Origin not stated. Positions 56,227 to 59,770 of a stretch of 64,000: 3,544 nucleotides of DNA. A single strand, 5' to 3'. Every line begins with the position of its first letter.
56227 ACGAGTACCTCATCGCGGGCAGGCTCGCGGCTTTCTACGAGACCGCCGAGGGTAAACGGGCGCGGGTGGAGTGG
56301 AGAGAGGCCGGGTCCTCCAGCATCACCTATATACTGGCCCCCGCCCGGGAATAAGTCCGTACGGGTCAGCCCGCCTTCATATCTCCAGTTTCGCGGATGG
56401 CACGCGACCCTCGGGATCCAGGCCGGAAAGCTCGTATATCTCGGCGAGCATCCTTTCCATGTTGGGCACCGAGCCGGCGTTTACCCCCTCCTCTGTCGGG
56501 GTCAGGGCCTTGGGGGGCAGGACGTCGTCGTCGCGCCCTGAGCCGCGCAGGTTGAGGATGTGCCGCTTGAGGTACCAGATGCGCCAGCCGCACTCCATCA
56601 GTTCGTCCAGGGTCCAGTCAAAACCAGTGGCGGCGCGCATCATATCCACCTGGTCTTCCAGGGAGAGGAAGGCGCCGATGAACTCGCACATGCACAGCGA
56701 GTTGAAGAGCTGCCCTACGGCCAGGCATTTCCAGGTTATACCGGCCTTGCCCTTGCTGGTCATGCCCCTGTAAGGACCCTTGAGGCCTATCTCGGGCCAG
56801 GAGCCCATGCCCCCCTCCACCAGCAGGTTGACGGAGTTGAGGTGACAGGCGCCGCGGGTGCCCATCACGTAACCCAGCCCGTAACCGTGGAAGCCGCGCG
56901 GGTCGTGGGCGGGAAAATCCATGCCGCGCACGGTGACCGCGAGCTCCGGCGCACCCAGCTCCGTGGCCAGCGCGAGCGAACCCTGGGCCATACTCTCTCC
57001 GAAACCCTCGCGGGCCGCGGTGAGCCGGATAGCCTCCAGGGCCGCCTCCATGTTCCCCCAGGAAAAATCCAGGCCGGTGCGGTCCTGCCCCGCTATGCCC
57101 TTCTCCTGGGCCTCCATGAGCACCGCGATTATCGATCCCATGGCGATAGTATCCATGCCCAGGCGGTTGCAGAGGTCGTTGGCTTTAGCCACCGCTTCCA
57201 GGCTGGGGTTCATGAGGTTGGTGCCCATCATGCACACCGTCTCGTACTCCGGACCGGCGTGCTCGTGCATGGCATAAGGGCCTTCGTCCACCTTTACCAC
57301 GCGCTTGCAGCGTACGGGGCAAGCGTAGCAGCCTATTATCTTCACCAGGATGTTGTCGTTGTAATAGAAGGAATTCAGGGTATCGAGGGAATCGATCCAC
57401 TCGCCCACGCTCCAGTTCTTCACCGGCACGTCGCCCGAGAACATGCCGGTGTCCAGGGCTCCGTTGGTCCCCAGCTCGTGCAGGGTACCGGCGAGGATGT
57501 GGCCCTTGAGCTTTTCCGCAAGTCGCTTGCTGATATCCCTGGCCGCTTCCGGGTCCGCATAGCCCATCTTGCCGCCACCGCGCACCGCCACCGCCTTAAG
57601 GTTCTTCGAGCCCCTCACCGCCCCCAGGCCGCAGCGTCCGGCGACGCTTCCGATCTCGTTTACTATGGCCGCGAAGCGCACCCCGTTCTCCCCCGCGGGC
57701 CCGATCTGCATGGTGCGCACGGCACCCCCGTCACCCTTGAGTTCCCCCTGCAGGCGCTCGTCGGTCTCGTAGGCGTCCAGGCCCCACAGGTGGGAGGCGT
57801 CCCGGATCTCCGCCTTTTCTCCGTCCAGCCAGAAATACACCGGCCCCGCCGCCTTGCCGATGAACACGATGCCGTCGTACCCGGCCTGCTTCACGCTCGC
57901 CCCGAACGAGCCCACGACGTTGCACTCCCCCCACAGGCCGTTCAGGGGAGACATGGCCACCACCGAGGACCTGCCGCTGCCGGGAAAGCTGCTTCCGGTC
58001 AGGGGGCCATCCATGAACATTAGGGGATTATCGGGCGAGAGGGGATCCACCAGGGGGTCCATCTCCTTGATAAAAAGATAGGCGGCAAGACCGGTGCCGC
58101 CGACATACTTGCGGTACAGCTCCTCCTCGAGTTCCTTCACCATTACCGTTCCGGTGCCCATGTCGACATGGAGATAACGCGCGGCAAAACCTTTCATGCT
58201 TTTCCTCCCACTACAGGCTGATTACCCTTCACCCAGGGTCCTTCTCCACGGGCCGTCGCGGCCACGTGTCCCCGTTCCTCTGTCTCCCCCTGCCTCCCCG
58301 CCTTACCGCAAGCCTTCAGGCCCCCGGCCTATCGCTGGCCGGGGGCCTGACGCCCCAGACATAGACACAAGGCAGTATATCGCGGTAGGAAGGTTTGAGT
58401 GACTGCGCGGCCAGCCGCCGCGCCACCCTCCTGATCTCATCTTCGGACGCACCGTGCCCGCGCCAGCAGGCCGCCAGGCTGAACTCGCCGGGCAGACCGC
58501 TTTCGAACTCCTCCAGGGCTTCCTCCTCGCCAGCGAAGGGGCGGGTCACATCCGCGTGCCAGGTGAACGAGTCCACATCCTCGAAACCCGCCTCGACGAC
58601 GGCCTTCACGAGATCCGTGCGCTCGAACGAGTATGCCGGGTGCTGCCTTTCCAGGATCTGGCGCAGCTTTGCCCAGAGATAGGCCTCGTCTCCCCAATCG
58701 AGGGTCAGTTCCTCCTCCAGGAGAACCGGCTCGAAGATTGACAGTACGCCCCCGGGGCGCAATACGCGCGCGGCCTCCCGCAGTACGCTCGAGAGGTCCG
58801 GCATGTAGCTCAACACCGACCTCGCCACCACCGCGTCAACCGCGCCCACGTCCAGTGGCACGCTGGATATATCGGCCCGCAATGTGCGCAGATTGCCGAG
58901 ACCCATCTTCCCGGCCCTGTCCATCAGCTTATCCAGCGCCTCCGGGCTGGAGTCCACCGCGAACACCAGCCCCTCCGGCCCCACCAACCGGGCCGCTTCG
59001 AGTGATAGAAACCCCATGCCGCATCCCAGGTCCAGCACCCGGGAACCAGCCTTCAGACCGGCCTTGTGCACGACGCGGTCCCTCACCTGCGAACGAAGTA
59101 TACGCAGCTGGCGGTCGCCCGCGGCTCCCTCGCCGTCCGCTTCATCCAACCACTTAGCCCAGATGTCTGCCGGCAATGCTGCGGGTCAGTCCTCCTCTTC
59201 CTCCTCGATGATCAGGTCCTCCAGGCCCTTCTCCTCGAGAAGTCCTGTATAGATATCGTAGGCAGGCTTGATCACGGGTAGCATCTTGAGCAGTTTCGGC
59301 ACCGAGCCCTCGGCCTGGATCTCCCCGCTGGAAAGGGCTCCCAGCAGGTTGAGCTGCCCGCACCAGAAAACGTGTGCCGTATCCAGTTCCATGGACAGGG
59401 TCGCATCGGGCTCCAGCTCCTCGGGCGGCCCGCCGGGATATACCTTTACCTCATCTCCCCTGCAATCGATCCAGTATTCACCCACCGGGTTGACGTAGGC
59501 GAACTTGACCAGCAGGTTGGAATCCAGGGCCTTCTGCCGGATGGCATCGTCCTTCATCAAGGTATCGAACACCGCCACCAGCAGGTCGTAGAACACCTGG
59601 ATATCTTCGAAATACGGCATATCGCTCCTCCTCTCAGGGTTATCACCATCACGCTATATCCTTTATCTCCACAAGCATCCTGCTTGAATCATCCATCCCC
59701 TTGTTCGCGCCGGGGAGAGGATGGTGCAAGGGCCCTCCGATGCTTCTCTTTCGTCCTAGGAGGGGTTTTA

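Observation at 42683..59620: Unusual cluster of flavoenzymes: four paralogous GGR-like reductases with altered GDAAG motif, plus PPOX-like, CrtI-like, VAO-type and GlcD/GlcF-like genes, AOR, a SAM methyltransferase and an SCP2 carrier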

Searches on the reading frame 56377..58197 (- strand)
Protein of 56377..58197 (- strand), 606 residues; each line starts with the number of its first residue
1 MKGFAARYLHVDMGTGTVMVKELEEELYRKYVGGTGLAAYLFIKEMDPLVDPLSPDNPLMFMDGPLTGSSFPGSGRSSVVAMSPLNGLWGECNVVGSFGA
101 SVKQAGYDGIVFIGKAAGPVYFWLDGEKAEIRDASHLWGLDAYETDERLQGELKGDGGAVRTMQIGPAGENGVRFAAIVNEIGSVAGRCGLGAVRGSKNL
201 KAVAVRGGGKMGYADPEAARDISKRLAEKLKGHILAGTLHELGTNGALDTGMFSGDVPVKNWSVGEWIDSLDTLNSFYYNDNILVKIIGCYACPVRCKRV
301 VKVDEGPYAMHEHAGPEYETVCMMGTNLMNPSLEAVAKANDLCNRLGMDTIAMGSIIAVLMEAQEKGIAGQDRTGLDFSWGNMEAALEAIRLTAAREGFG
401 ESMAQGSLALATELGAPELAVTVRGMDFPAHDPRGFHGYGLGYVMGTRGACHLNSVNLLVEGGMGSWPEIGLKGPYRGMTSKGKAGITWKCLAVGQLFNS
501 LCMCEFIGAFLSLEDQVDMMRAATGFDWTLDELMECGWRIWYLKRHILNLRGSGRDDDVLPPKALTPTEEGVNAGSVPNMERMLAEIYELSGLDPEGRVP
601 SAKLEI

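Call 4: search_protein_families(library=pfam, proteins=[window:56377-58197:-], max_evalue=0.01)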
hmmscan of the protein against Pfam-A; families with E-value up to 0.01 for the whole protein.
window:56377-58197:- (606 aa): 2 families
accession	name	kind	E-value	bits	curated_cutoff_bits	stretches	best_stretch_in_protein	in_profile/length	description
PF01314.23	AFOR_C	-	2.6e-106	356.5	27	1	222-605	2-381/385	Aldehyde ferredoxin oxidoreductase, domains 2 & 3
PF02730.20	AFOR_N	-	7.1e-73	245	29.8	1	7-207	2-198/199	Aldehyde ferredoxin oxidoreductase, N-terminal domain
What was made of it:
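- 56377..58197 (-): Tungsten-type aldehyde:ferredoxin oxidoreductase (606 aa), a frequent accessory gene. AFOR_N 245 bits and AFOR_C 356 bits (call 4).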

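Call 75: search_protein_families(library=ncbifam, proteins=[window:56377-58197:-], max_evalue=1e-8)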
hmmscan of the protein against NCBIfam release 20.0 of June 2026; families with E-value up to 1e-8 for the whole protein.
window:56377-58197:- (606 aa): 1 family
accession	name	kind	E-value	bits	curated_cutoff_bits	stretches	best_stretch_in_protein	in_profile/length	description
NF007354.0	PRK09849.1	equivalog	4.6e-48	164.3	868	1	2-230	6-230/703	aldehyde ferredoxin oxidoreductase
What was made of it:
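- On Aldehyde:ferredoxin oxidoreductase (PF02730 + PF01314): It scores below the cutoff of the PRK09849 equivalog (call 75).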

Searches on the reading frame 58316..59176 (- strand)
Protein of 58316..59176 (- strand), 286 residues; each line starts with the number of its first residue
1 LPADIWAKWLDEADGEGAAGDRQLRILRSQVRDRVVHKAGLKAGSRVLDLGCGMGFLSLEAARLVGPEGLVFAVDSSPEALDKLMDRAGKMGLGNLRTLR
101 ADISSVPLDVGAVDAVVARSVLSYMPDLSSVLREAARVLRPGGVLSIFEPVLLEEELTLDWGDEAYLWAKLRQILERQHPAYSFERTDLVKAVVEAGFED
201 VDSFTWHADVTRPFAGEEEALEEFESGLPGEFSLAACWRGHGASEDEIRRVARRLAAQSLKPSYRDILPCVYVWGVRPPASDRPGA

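Call 4: search_protein_families(library=pfam, proteins=[window:58316-59176:-], max_evalue=0.01)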
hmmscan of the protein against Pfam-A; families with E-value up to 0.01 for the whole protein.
window:58316-59176:- (286 aa): 20 families
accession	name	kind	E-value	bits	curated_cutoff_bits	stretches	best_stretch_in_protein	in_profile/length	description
PF13847.12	Methyltransf_31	-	1.7e-23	83.4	27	1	42-173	2-139/145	Methyltransferase domain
PF13649.12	Methyltransf_25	-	6.9e-21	75.2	27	1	47-143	1-97/97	Methyltransferase domain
PF08241.18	Methyltransf_11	-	1.1e-19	71.3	21.2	1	48-146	1-94/95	Methyltransferase domain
PF08242.18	Methyltransf_12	-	3e-14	54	30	1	48-145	1-98/98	Methyltransferase domain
PF13489.12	Methyltransf_23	-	3.1e-14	53.5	27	1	34-201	11-162/164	Methyltransferase domain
PF01209.24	Ubie_methyltran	-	4.1e-14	52.9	20.1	1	32-150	36-154/233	ubiE/COQ5 methyltransferase family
PF05148.21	Methyltransf_8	-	6.7e-06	26.6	27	1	99-149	109-158/219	Hypothetical methyltransferase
PF01135.25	PCMT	-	8.9e-06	26.1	20.3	1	40-102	70-132/210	Protein-L-isoaspartate(D-aspartate) O-methyltransferase (PCMT)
PF05175.20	MTS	-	1.3e-05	25.4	23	1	44-147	32-138/170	Methyltransferase small domain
PF02390.23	Methyltransf_4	-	6.3e-05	22.9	24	1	46-103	4-60/173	Putative methyltransferase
PF02353.26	CMAS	-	7.2e-05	22.7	27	1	29-94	48-111/273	Mycolic acid cyclopropane synthetase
PF08704.16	GCD14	-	0.00018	21.7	26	1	35-151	32-148/247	tRNA methyltransferase complex GCD14 subunit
PF01728.25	FtsJ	-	0.00032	21.1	24.1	1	38-105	15-84/181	FtsJ-like methyltransferase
PF02475.24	TRM5-TYW2_MTfase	-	0.0004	20.8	28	1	32-149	27-137/164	TRM5/TYW2 methyltransferase domain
PF01269.23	Fibrillarin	-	0.00046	19.8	27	1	36-88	64-116/227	Fibrillarin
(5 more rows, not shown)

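Call 38: search_protein_families(library=ncbifam, proteins=[window:58316-59176:-], max_evalue=0.00001)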
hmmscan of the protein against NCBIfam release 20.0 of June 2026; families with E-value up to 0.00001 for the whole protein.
window:58316-59176:- (286 aa): 29 families (the best 25 are shown)
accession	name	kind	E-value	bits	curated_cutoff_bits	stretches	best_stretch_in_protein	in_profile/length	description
NF008823.0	PRK11873.1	subfamily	1.1e-23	84.1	263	1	39-168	73-201/272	arsenite methyltransferase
NF041537.1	ArsM_AhpD_UU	exception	4.4e-21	75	510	1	41-163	74-195/345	arsenite methyltransferase/AhpD domain selenoprotein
NF047649.1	MTase_UXPK_star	exception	6.8e-20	71.2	460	1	41-154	75-188/283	methyltransferase/UXPK-star double selenoprotein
NF045667.1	MTase_DVU1556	equivalog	1.7e-18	66.8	155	1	32-198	11-160/213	DVU_1556 family methyltransferase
NF041536.1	ArsM_DUF2284_UU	exception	1.7e-17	62.9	575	1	41-155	74-188/459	arsenite methyltransferase/DUF2284 domain selenoprotein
NF043040.1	corrin_prot_MT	hypoth_equivalog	3.9e-15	55.9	180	1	29-157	28-157/216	corrinoid protein-associated methyltransferase CpaM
TIGR02469.1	CbiT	equivalog_domain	1.5e-14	54.3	78.3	1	28-145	4-118/124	precorrin-6Y C5,15-methyltransferase (decarboxylating) subunit CbiT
NF001240.0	PRK00216.1-1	equivalog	1.8e-13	50.2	378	1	35-149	55-170/251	bifunctional demethylmenaquinone methyltransferase/2-methoxy-6-polyprenyl-1,4-benzoquinol methylase UbiE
TIGR01934.1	MenG_MenH_UbiE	subfamily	9e-13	48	158.35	1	32-167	28-160/223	ubiquinone/menaquinone biosynthesis methyltransferase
NF001243.0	PRK00216.1-4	equivalog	1.2e-12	47.7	235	1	30-147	34-151/237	demethylmenaquinone methyltransferase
TIGR02072.1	BioC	equivalog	2.1e-12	47.4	184.95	1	44-146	35-131/244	malonyl-ACP O-methyltransferase BioC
TIGR02752.1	MenG_heptapren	equivalog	2.4e-12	46.9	419.85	1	30-149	32-151/231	demethylmenaquinone methyltransferase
NF001244.0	PRK00216.1-5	equivalog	3.3e-12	46.2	216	1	32-167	37-172/236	bifunctional demethylmenaquinone methyltransferase/2-methoxy-6-polyprenyl-1,4-benzoquinol methylase UbiE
NF007610.0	PRK10258.1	equivalog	1e-10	41.4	342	1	13-147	12-138/251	malonyl-ACP O-methyltransferase BioC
NF041255.1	mycofact_MftM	equivalog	1.6e-10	40.8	200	1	39-146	135-240/289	mycofactocin oligosaccharide methyltransferase MftM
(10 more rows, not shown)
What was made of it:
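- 58316..59176 (-): Class-I SAM-dependent methyltransferase (286 aa). Methyltransf_31/25/11; it resembles UbiE and ArsM but scores below every equivalog cutoff (calls 4, 38).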

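Call 83: search_solved_structures(query=window:58316-59176:-, max_evalue=0.000001)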
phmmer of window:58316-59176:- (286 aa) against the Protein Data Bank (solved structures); distinct sequences matched with E-value up to 0.000001: 17.
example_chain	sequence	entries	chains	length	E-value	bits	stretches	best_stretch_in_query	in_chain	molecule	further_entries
3bus_A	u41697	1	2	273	3.8e-15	59.3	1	4-153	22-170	Methyltransferase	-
8zc8_A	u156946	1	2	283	4.8e-15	58.9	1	29-147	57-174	MitM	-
21zq_A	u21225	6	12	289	5e-15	58.9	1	29-147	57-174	MitM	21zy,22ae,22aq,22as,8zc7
3mgg_A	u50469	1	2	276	6.8e-14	55.1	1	30-149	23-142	Methyltransferase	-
3dh0_A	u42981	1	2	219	4e-13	52.6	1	33-149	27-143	SAM dependent methyltransferase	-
6uv6_A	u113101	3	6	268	2.8e-11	46.5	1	29-153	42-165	D-glucose O-methyltransferase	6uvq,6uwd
5evj_A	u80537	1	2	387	1.8e-10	43.9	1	40-151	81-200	Arsenite methyltransferase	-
7fbh_A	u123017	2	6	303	3.4e-10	43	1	42-196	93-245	BezA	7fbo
5gm1_A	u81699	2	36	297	1.2e-09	41.2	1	21-158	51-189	O-methylransferase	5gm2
5wp5_A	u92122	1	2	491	2e-08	37.2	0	34-147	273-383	Phosphomethylethanolamine N-methyltransferase 2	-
4pne_A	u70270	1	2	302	3.8e-08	36.3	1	29-154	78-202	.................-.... protein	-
6uak_A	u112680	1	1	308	6e-08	35.6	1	27-147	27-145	SAM dependent methyltransferase LahSB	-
6f5z_A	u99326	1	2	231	7.4e-08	35.3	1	36-146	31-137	24-sterol C-methyltransferase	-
1yb2_A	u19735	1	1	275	1.9e-07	34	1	31-158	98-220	hypothetical protein Ta0852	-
5f8c_A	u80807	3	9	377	3.9e-07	33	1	41-148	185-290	Methyltransferase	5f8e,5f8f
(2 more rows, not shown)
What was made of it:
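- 58316..59176 (-): Its nearest solved relatives are RebM and MitM (call 83).
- Tried and rejected: It resembles ArsM, UbiE, RebM and MitM, all below cutoff (calls 38, 83).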

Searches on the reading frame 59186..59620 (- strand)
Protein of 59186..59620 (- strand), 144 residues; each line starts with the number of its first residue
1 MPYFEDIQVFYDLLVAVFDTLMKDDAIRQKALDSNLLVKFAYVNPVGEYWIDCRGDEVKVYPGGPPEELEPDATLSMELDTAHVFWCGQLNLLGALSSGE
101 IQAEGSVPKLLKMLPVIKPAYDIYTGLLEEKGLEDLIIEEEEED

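Call 4: search_protein_families(library=pfam, proteins=[window:59186-59620:-], max_evalue=0.01)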
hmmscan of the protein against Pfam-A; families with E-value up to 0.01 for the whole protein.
window:59186-59620:- (144 aa): 1 family
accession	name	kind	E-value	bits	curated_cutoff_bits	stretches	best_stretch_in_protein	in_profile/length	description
PF02036.22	SCP2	-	0.00093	19.9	21.3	1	44-115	30-98/101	SCP-2 sterol transfer family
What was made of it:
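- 59186..59620 (-): SCP2-like lipid-binding protein (144 aa). Pfam SCP2 19.9 bits (call 4).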

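Call 38: search_protein_families(library=ncbifam, proteins=[window:59186-59620:-], max_evalue=0.00001)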
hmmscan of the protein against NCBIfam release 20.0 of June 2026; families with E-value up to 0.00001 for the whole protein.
window:59186-59620:- (144 aa): 0 families

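Call 56: search_solved_structures(query=A3, max_evalue=1, show_alignments=1)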
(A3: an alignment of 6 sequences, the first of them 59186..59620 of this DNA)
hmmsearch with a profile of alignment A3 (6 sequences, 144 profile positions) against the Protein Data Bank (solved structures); distinct sequences matched with E-value up to 1: 6.
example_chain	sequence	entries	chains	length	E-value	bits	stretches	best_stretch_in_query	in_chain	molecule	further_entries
2ksh_A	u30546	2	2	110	0.15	15.4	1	66-117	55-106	Sterol carrier protein 2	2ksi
1pz4_A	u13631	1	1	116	0.17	15.3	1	66-117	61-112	sterol carrier protein 2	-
8af2_A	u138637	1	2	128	0.48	13.8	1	47-118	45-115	Enoyl-CoA hydratase 2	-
8af3_A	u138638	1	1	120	0.5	13.8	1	47-117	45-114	Enoyl-CoA hydratase 2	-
6z1x_A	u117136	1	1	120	0.55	13.6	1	47-115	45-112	Peroxisomal multifunctional enzyme type 2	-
1ikt_A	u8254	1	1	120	0.57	13.6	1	47-115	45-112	ESTRADIOL 17 BETA-DEHYDROGENASE 4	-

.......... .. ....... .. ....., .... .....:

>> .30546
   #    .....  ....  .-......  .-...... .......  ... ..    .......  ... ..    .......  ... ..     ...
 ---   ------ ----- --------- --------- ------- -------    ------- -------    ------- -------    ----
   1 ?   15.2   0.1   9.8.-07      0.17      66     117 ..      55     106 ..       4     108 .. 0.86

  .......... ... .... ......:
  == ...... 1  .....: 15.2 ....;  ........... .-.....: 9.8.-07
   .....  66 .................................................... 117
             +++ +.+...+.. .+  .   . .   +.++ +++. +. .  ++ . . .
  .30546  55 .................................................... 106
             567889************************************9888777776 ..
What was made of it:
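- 59186..59620 (-): Every PDB profile hit is an SCP2 domain (call 56).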

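Call 57: find_homologous_proteins(query=window:59186-59620:-, max_evalue=0.001)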
Query window:59186-59620:- (144 aa): 75 proteins with E <= 0.001 among 93 candidates.
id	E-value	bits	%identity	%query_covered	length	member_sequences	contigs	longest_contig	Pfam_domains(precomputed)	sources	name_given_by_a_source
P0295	2.3e-90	318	100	100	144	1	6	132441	-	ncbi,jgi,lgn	jgi:hypothetical protein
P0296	1.9e-78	280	85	92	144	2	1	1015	-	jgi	jgi:hypothetical protein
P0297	2.5e-77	276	84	92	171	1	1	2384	-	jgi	jgi:hypothetical protein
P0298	5.4e-77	275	85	92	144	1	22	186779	-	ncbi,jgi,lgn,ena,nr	ncbi:MAG: SCP2 sterol-binding domain-containing protein [Actinomycetota bacterium]|nr:SCP2 sterol-bi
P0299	7.5e-77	274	86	92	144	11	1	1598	-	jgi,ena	-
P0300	1.4e-76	274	86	92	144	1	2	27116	-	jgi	jgi:putative sterol carrier protein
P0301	4.7e-75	269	84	92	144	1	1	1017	-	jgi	jgi:hypothetical protein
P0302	4.8e-75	269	86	92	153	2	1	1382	-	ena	-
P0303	7.2e-75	268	83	100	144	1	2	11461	-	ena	-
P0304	9.3e-75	268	82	92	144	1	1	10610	-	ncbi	-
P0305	9.4e-75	268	83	92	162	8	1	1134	-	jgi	jgi:putative sterol carrier protein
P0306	2.1e-74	266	83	92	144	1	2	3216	-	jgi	jgi:hypothetical protein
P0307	2.7e-74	266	84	92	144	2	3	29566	-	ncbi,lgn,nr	ncbi:MAG: hypothetical protein HPY75_03625 [Actinobacteria bacterium]|nr:hypothetical protein [Actin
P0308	4.7e-74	265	79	92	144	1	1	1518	-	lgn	-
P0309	1.4e-73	264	81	92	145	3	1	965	-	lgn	-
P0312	7.9e-73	261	80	92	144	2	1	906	PF02036.23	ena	-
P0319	1.4e-71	257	79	92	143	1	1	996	PF02036.23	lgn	-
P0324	7.7e-71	255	77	92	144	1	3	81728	PF02036.23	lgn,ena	-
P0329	4.6e-70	252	78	92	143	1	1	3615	PF02036.23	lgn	-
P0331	3.0e-69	250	77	94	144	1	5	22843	PF02036.23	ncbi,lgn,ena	-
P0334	4.5e-67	243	75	99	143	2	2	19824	PF02036.23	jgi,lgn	jgi:putative sterol carrier protein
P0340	9.7e-60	219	70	99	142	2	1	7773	PF02036.23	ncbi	-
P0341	6.1e-59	216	70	99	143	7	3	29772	PF02036.23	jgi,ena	jgi:putative sterol carrier protein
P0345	1.1e-47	180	59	95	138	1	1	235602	PF02036.23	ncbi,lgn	-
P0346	4.5e-47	178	59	95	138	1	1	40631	PF02036.23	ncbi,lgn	-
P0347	7.9e-47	177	59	95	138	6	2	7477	PF02036.23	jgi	-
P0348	1.7e-46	176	58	95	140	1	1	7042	PF02036.23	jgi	jgi:alkyl sulfatase BDS1-like metallo-beta-lactamase superfamily hydrolase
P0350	2.0e-46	176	62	95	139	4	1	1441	PF02036.23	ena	-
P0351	4.0e-46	175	63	92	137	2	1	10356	PF02036.23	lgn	-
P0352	5.8e-46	174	59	95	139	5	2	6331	PF02036.23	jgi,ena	-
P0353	5.8e-46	174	61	95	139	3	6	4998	PF02036.23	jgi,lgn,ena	-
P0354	8.1e-46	174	62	95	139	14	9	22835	PF02036.23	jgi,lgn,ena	-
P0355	1.2e-45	173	62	92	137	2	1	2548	PF14864.12,PF02036.23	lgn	-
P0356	7.9e-45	171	61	95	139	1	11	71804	PF02036.23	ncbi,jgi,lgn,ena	jgi:alkyl sulfatase BDS1-like metallo-beta-lactamase superfamily hydrolase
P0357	1.9e-44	169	62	92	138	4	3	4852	PF02036.23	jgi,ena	-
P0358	2.2e-44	169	61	95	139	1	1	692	PF02036.23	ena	-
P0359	2.9e-44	169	57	95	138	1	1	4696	PF02036.23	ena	-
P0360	1.4e-43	166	60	95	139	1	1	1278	PF02036.23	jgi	jgi:alkyl sulfatase BDS1-like metallo-beta-lactamase superfamily hydrolase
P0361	8.4e-43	164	58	95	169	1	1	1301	PF02036.23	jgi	jgi:hypothetical protein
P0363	1.2e-41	160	56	95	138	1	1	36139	PF02036.23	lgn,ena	-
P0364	3.3e-41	159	55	95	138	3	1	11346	PF02036.23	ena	-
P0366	4.7e-40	155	55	95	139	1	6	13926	PF02036.23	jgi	jgi:putative sterol carrier protein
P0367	5.6e-40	155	56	95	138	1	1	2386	PF02036.23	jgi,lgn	jgi:putative sterol carrier protein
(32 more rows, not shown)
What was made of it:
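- Checked: The window protein is borderline in Pfam (19.9 against 21.3 bits), but many orthologues carry PF02036 and every PDB profile hit is an SCP2 domain (calls 4, 56, 57).
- The SCP2-like protein is restricted to genomes that carry the cluster (call 57).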
